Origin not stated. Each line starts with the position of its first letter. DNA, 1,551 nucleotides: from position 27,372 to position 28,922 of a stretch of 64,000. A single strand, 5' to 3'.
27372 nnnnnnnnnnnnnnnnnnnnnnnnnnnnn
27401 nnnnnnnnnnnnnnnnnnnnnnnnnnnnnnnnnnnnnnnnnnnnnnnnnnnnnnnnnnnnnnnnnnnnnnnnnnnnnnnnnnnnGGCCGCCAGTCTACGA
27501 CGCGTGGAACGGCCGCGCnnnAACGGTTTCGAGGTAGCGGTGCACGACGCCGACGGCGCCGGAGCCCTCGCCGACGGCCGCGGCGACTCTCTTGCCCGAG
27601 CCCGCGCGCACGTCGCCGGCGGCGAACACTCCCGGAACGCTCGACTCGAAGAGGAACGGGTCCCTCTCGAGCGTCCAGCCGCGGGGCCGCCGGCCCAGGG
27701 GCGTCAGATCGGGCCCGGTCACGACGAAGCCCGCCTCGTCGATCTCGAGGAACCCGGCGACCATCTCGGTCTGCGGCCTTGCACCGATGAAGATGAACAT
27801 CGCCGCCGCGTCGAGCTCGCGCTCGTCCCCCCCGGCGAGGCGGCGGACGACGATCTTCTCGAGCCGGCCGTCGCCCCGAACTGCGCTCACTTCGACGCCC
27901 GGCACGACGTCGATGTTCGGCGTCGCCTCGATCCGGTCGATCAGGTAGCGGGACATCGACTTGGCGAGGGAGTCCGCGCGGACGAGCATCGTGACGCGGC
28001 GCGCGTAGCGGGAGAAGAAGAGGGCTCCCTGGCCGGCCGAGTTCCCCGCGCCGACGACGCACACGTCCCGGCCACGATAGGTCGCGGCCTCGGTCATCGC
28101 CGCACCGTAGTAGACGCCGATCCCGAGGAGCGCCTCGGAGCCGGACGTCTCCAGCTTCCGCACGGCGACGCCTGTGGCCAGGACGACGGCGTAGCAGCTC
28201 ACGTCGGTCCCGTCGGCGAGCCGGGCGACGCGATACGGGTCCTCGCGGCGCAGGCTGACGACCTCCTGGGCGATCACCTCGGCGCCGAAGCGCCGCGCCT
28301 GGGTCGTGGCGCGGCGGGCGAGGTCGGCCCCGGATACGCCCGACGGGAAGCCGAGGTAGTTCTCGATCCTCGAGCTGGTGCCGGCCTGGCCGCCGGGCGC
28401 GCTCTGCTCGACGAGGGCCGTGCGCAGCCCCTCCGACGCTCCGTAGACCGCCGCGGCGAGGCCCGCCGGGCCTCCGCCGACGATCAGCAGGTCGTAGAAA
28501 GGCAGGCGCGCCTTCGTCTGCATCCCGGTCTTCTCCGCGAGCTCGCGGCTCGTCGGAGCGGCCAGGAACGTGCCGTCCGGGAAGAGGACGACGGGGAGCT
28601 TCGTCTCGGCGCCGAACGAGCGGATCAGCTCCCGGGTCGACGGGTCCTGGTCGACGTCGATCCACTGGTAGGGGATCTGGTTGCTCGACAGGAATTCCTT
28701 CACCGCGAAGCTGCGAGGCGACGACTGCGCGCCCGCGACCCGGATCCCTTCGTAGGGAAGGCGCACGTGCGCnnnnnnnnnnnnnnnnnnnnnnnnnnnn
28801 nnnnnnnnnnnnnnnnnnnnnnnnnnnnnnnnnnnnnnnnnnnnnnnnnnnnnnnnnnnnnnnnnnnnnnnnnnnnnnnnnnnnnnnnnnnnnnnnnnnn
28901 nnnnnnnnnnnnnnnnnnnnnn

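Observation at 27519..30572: Cyclic-nucleotide-gated two-component system with a flavoprotein output that lacks redox cysteines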

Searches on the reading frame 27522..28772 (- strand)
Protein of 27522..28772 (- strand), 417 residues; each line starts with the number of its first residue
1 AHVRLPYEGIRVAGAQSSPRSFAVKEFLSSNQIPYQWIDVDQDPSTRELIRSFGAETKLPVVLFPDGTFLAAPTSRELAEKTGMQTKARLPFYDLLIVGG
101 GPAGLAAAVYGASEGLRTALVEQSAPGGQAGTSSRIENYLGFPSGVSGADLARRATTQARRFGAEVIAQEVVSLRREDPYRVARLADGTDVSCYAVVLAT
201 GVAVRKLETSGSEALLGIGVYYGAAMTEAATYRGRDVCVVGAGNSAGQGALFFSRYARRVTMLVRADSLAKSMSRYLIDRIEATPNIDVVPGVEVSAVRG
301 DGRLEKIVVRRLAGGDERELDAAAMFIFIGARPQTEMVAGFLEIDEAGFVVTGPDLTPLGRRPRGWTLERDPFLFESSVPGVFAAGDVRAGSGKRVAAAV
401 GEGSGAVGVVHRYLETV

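Call 14: search_protein_representatives(protein=window:27522-28772:-)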
Query: 417 residues. Proteins with E-value up to 0.001 (for the whole library): 33602; up to 1e-10: 16768; up to 1e-30: 3255. The best 150 are listed.
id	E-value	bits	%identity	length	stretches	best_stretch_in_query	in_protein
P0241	6.4e-145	499.6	57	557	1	4-416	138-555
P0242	6.1e-141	486.5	56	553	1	1-416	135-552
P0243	1.1e-133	462.6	55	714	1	8-416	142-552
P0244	4.4e-133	460.6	53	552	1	10-415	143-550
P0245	2.8e-122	425.1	60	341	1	78-417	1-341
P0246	3.0e-122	425.0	55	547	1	8-414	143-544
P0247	3.1e-118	411.7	53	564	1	5-414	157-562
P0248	3.1e-115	401.9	52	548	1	8-416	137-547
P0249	3.1e-115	401.8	51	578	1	10-415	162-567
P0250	3.3e-113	395.2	61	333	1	54-372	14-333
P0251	3.8e-112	391.7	50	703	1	9-415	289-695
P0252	1.8e-111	389.4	56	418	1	3-348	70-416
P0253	3.5e-110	385.2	48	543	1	8-415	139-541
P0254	5.9e-109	381.2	50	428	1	9-414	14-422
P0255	5.3e-106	371.5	51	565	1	20-416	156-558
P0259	3.4e-104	365.5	48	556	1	6-414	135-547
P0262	1.4e-102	360.2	47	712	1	9-415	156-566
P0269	1.8e-100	353.3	48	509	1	11-414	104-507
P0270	5.8e-100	351.6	46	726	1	10-414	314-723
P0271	8.3e-100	351.1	50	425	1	4-415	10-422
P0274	2.6e-98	346.1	47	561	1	2-414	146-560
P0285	1.4e-96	340.4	44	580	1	10-414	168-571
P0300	6.2e-95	335.0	48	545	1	9-415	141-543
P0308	1.4e-93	330.6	45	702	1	6-415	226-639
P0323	1.8e-91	323.6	47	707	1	8-415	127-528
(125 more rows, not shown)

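Call 20: search_protein_families(library=pfam, proteins=[P0259, P0274, P0285, P0300, P0308, P0270, P0243, P0262, P0323, P0251], max_evalue=0.0001)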
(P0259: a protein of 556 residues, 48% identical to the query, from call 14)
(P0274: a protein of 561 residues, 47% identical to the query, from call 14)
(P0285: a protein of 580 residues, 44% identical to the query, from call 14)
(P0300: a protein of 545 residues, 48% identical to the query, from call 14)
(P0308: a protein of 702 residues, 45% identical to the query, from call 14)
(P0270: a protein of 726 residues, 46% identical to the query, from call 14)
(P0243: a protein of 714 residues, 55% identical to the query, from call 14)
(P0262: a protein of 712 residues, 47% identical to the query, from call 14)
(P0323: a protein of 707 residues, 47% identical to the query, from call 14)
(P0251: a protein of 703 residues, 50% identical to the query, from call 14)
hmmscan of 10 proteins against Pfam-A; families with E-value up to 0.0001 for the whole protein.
P0259 (556 aa): 7 families
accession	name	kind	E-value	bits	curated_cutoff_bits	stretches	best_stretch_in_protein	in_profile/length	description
PF07992.20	Pyr_redox_2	-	2.7e-29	103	26.1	1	224-536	1-291/291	Pyridine nucleotide-disulphide oxidoreductase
PF13738.12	Pyr_redox_3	-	3.3e-15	56.6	30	1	314-474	115-278/305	Pyridine nucleotide-disulphide oxidoreductase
PF00027.35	cNMP_binding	-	1.1e-14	54.5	27.5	1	27-111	2-87/89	Cyclic nucleotide-binding domain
PF00070.33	Pyr_redox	-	5.9e-07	30.4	22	1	369-442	2-80/82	Pyridine nucleotide-disulphide oxidoreductase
PF01946.23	Thi4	-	2.1e-06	27.6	26.2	1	224-261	18-57/235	Thi4 family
PF13450.12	NAD_binding_8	-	3.2e-05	24.6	21.9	0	228-269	1-42/68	NAD(P)-binding Rossmann-like domain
PF12831.13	FAD_oxidored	-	8.7e-05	22.4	27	0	225-261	1-38/416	FAD dependent oxidoreductase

P0274 (561 aa): 5 families
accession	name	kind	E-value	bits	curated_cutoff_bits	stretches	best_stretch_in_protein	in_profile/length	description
PF07992.20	Pyr_redox_2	-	1.2e-28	100.8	26.1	1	237-549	1-291/291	Pyridine nucleotide-disulphide oxidoreductase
PF00027.35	cNMP_binding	-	5.2e-15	55.6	27.5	1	41-126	1-87/89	Cyclic nucleotide-binding domain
PF13738.12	Pyr_redox_3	-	3.3e-12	46.7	30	1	336-496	122-287/305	Pyridine nucleotide-disulphide oxidoreductase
PF00070.33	Pyr_redox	-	2.4e-08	34.8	22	1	383-449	2-71/82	Pyridine nucleotide-disulphide oxidoreductase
PF12831.13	FAD_oxidored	-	1e-05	25.5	27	0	238-274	1-38/416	FAD dependent oxidoreductase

P0285 (580 aa): 9 families
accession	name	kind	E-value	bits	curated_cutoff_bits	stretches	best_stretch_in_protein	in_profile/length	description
PF07992.20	Pyr_redox_2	-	1.2e-34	120.6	26.1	1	251-560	1-291/291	Pyridine nucleotide-disulphide oxidoreductase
PF13738.12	Pyr_redox_3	-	2.6e-14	53.6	30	1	329-497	103-276/305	Pyridine nucleotide-disulphide oxidoreductase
PF00027.35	cNMP_binding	-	7.1e-12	45.6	27.5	1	54-142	2-89/89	Cyclic nucleotide-binding domain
PF00070.33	Pyr_redox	-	3.8e-10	40.6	22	1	397-460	3-69/82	Pyridine nucleotide-disulphide oxidoreductase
PF01266.30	DAO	-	5e-06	26.7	27.9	1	252-294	1-45/353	FAD dependent oxidoreductase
PF13450.12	NAD_binding_8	-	1.4e-05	25.7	21.9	1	255-293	1-40/68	NAD(P)-binding Rossmann-like domain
PF01946.23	Thi4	-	2.8e-05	23.9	26.2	0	251-289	18-58/235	Thi4 family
PF03486.20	HI0933_like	-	8.3e-05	22.6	50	0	252-283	2-33/244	HI0933-like protein Rossmann domain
PF12831.13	FAD_oxidored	-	8.5e-05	22.4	27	0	252-288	1-38/416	FAD dependent oxidoreductase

P0300 (545 aa): 10 families
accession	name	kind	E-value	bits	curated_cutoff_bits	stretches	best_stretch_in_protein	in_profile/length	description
PF07992.20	Pyr_redox_2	-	2.9e-31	109.4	26.1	1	225-531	1-291/291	Pyridine nucleotide-disulphide oxidoreductase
PF13738.12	Pyr_redox_3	-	1.4e-14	54.5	30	1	320-446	119-244/305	Pyridine nucleotide-disulphide oxidoreductase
PF00027.35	cNMP_binding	-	1.7e-09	38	27.5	1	29-114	2-88/89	Cyclic nucleotide-binding domain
PF01946.23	Thi4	-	6e-09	35.9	26.2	1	225-263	18-58/235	Thi4 family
PF00070.33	Pyr_redox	-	8.5e-09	36.2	22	1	370-444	2-81/82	Pyridine nucleotide-disulphide oxidoreductase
PF01266.30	DAO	-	8.9e-09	35.8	27.9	1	226-266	1-43/353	FAD dependent oxidoreductase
PF00890.30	FAD_binding_2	-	3.3e-07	30.3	20.4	1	226-266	1-42/414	FAD binding domain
PF13450.12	NAD_binding_8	-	2.2e-06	28.3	21.9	0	229-265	1-38/68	NAD(P)-binding Rossmann-like domain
PF03486.20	HI0933_like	-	3.1e-06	27.2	50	0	226-256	2-32/244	HI0933-like protein Rossmann domain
PF12831.13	FAD_oxidored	-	9.2e-05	22.3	27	1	226-260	1-36/416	FAD dependent oxidoreductase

P0308 (702 aa): 5 families
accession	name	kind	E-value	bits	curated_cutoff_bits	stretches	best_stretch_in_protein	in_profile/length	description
PF07992.20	Pyr_redox_2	-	2.3e-32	113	26.1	1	316-627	1-291/291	Pyridine nucleotide-disulphide oxidoreductase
PF13738.12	Pyr_redox_3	-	1.2e-13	51.4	30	1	411-610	119-305/305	Pyridine nucleotide-disulphide oxidoreductase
PF01266.30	DAO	-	5.2e-05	23.4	27.9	0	381-432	157-213/353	FAD dependent oxidoreductase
PF03486.20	HI0933_like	-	5.4e-05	23.2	50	0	317-347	2-32/244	HI0933-like protein Rossmann domain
PF12831.13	FAD_oxidored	-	7.9e-05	22.6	27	1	317-369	1-53/416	FAD dependent oxidoreductase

P0270 (726 aa): 13 families
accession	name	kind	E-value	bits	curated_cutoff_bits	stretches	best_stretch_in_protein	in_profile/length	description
PF07992.20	Pyr_redox_2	-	7.4e-31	108.1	26.1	1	400-712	2-291/291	Pyridine nucleotide-disulphide oxidoreductase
PF13738.12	Pyr_redox_3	-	7.7e-21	75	30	1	452-657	78-287/305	Pyridine nucleotide-disulphide oxidoreductase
PF00027.35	cNMP_binding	-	1.6e-10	41.2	27.5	1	202-287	2-88/89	Cyclic nucleotide-binding domain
PF01266.30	DAO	-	5.3e-08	33.2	27.9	1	400-441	1-44/353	FAD dependent oxidoreductase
PF12831.13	FAD_oxidored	-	3.8e-07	30.2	27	1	400-437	1-39/416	FAD dependent oxidoreductase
PF01946.23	Thi4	-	5.2e-07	29.6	26.2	1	393-437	12-58/235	Thi4 family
PF13450.12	NAD_binding_8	-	5.9e-07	30.1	21.9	1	403-440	1-39/68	NAD(P)-binding Rossmann-like domain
PF00070.33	Pyr_redox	-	7.9e-07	29.9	22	0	544-610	2-71/82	Pyridine nucleotide-disulphide oxidoreductase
PF13434.12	Lys_Orn_oxgnase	-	1.5e-06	28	21.3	0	491-572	135-221/339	L-lysine 6-monooxygenase/L-ornithine 5-monooxygenase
PF03486.20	HI0933_like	-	2.6e-06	27.5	50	0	400-431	2-33/244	HI0933-like protein Rossmann domain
PF01494.25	FAD_binding_3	-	1.2e-05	25.2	22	0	401-432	4-35/349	FAD binding domain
PF01134.28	GIDA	-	1.9e-05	24.4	22.1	0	400-428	1-29/391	Glucose inhibited division protein A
PF00890.30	FAD_binding_2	-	7.9e-05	22.5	20.4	0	400-439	1-41/414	FAD binding domain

P0243 (714 aa): 11 families
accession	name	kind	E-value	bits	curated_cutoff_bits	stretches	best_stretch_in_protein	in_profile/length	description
PF07992.20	Pyr_redox_2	-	9.4e-38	130.7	26.1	1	228-539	1-291/291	Pyridine nucleotide-disulphide oxidoreductase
PF00027.35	cNMP_binding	-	2.6e-23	82.2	27.5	1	597-681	4-89/89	Cyclic nucleotide-binding domain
PF13738.12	Pyr_redox_3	-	2.2e-18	67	30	1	290-487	87-288/305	Pyridine nucleotide-disulphide oxidoreductase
PF01266.30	DAO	-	1.4e-08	35.1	27.9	0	229-270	1-44/353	FAD dependent oxidoreductase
PF03486.20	HI0933_like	-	2.5e-07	30.8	50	0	229-260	2-33/244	HI0933-like protein Rossmann domain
PF01946.23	Thi4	-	4.4e-07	29.8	26.2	0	227-266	17-58/235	Thi4 family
PF12831.13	FAD_oxidored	-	8.5e-07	29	27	1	229-265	1-38/416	FAD dependent oxidoreductase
PF00070.33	Pyr_redox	-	9.7e-07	29.7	22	0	373-438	2-70/82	Pyridine nucleotide-disulphide oxidoreductase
PF00072.30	Response_reg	-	3e-06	27.8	30.2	1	12-116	6-102/111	Response regulator receiver domain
PF13450.12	NAD_binding_8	-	1.4e-05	25.7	21.9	0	232-266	1-36/68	NAD(P)-binding Rossmann-like domain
PF00890.30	FAD_binding_2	-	3.7e-05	23.5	20.4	1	229-268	1-41/414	FAD binding domain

P0262 (712 aa): 10 families
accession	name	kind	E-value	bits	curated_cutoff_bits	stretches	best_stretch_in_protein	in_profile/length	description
PF07992.20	Pyr_redox_2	-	2.9e-33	116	26.1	1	242-554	1-291/291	Pyridine nucleotide-disulphide oxidoreductase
PF13738.12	Pyr_redox_3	-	2.9e-12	46.9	30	1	338-491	120-278/305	Pyridine nucleotide-disulphide oxidoreductase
PF00070.33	Pyr_redox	-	4.5e-11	43.5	22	1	388-459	3-79/82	Pyridine nucleotide-disulphide oxidoreductase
PF12831.13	FAD_oxidored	-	3.8e-08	33.5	27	1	243-279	1-38/416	FAD dependent oxidoreductase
PF01266.30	DAO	-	2.5e-07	31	27.9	1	243-283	1-43/353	FAD dependent oxidoreductase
PF03486.20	HI0933_like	-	3.2e-07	30.5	50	1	243-274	2-33/244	HI0933-like protein Rossmann domain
PF00072.30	Response_reg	-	4e-07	30.6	30.2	1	44-130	23-103/111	Response regulator receiver domain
PF00890.30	FAD_binding_2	-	1e-05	25.4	20.4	1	243-278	1-37/414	FAD binding domain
PF01946.23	Thi4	-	1.1e-05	25.2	26.2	0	242-279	18-57/235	Thi4 family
PF13450.12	NAD_binding_8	-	4.7e-05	24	21.9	1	246-284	1-40/68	NAD(P)-binding Rossmann-like domain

P0323 (707 aa): 14 families
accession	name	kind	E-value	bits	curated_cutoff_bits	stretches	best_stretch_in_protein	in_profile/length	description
PF07992.20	Pyr_redox_2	-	1.3e-30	107.3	26.1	1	214-516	2-291/291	Pyridine nucleotide-disulphide oxidoreductase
PF13499.12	EF-hand_7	-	1.4e-17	64.2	30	1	546-620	5-66/67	EF-hand domain pair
PF13405.12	EF-hand_6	-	4.5e-16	57.4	25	0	670-693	4-27/30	EF-hand domain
PF13738.12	Pyr_redox_3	-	4.8e-16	59.3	30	1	295-499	107-305/305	Pyridine nucleotide-disulphide oxidoreductase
PF00036.39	EF-hand_1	-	1.7e-14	52.6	25.4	0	670-694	4-28/29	EF hand domain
PF00070.33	Pyr_redox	-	7.7e-09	36.4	22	1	358-427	2-75/82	Pyridine nucleotide-disulphide oxidoreductase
PF12831.13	FAD_oxidored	-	2.8e-07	30.6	27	1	214-251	1-39/416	FAD dependent oxidoreductase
PF01946.23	Thi4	-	1.5e-06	28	26.2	0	212-250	17-57/235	Thi4 family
PF13833.12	EF-hand_8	-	2.5e-06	27.6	28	0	641-658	34-51/54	EF-hand domain pair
PF13450.12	NAD_binding_8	-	1e-05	26.2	21.9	0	217-255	1-40/68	NAD(P)-binding Rossmann-like domain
PF01266.30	DAO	-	2e-05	24.7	27.9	1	214-254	1-43/353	FAD dependent oxidoreductase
PF03486.20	HI0933_like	-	3.1e-05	24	50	0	214-244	2-32/244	HI0933-like protein Rossmann domain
PF00890.30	FAD_binding_2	-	3.3e-05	23.7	20.4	0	214-248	1-36/414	FAD binding domain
PF13202.12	EF-hand_5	-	4.2e-05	23.3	25.9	0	548-565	3-21/25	EF hand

P0251 (703 aa): 8 families
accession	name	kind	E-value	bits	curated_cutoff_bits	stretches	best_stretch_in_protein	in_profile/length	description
PF07992.20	Pyr_redox_2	-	1.5e-33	116.9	26.1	1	373-683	1-291/291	Pyridine nucleotide-disulphide oxidoreductase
PF12680.13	SnoaL_2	-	5.9e-15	56.1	27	1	9-114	1-101/102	SnoaL-like domain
PF13738.12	Pyr_redox_3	-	2.2e-14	53.9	30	1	509-632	158-288/305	Pyridine nucleotide-disulphide oxidoreductase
PF12831.13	FAD_oxidored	-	2.2e-10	40.9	27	1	374-410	1-38/416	FAD dependent oxidoreductase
PF00070.33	Pyr_redox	-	4.5e-08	33.9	22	1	518-583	2-70/82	Pyridine nucleotide-disulphide oxidoreductase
PF00890.30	FAD_binding_2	-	1.4e-06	28.3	20.4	1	374-408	1-36/414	FAD binding domain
PF01946.23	Thi4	-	1.7e-06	27.9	26.2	1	368-411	13-58/235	Thi4 family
PF01266.30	DAO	-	2.4e-06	27.8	27.9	1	374-498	1-129/353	FAD dependent oxidoreductase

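Call 70: find_related_loci(query=A5, collection=metagenome_contigs, flank=7000)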
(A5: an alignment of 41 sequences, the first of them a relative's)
Query A5 (556 aa) in metagenome_contigs; peptide patterns used: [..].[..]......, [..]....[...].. (x = any residue, [..] = any of these).
600 stretches matched a pattern (row limit reached: there are more); 595 encode a relative of the query (tblastn E <= 1e-3); the best 80 are kept; 80 distinct loci.
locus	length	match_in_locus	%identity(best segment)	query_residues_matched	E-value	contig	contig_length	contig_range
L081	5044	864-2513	61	1-551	0e+0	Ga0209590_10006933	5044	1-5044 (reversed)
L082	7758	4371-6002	56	1-547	0e+0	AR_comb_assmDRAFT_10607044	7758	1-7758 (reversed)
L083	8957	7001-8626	52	5-547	4e-169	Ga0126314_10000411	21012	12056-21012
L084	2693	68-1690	48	5-547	5e-173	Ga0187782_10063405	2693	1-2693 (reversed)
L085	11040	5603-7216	50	7-547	2e-162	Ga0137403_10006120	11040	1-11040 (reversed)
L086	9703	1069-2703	48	8-554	3e-162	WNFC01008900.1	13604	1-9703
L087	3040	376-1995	48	6-547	1e-170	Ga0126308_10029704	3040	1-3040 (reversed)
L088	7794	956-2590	47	1-547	2e-160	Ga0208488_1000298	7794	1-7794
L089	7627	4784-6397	48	8-547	2e-159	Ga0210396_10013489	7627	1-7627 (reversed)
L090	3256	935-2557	47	6-547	1e-166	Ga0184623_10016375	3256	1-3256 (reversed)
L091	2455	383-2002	50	4-547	1e-168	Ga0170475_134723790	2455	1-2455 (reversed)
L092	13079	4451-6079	47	2-547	2e-157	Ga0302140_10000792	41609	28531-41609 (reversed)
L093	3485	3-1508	51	41-547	9e-161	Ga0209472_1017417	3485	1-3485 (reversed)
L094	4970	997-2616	46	8-547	2e-156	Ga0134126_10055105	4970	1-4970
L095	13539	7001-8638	49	1-547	6e-153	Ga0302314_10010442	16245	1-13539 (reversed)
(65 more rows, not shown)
